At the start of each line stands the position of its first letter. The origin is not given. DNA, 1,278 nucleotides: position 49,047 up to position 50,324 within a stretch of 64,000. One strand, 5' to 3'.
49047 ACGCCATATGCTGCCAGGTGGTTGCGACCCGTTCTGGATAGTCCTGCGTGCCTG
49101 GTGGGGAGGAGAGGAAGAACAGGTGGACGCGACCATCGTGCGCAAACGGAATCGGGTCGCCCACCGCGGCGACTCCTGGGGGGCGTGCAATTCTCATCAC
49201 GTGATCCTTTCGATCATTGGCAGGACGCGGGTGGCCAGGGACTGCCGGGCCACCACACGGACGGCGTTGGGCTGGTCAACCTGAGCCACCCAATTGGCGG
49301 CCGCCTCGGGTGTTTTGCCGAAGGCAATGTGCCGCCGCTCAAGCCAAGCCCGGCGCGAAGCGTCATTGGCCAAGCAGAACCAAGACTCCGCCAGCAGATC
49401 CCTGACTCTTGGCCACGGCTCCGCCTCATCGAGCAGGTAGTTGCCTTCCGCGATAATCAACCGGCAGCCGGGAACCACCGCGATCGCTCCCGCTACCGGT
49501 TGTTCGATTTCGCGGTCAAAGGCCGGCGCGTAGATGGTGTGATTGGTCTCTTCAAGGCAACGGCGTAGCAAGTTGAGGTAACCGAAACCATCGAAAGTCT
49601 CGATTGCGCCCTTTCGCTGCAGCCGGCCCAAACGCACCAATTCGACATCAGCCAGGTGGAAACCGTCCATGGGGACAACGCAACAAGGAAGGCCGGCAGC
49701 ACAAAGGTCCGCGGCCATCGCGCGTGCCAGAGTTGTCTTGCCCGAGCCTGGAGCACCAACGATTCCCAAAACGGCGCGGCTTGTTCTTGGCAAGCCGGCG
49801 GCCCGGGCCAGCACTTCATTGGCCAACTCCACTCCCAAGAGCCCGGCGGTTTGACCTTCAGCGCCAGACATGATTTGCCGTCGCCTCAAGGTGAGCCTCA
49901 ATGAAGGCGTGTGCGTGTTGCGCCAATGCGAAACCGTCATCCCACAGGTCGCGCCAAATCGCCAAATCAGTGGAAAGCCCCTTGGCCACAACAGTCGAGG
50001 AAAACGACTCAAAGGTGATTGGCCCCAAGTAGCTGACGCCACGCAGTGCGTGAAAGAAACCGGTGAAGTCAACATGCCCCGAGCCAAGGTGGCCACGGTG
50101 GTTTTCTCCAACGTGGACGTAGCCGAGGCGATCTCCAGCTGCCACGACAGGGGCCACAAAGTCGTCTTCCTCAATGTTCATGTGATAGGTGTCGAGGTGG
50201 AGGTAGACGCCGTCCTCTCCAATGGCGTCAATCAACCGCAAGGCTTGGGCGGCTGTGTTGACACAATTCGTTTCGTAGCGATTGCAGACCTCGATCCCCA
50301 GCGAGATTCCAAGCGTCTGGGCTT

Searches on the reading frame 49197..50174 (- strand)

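Call 15: search_protein_families(library=pfam, proteins=[window:49197-50174:-], max_evalue=0.001)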
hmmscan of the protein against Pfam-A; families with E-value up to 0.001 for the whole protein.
window:49197-50174:- (325 aa): 2 families
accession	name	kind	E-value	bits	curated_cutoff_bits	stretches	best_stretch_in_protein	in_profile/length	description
PF20720.3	nSTAND3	-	0.00018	21.7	27.2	1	134-167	18-51/155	Novel STAND NTPase 3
PF03308.22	MeaB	-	0.00026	20.5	23.1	1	119-170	20-70/273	Methylmalonyl Co-A mutase-associated GTPase MeaB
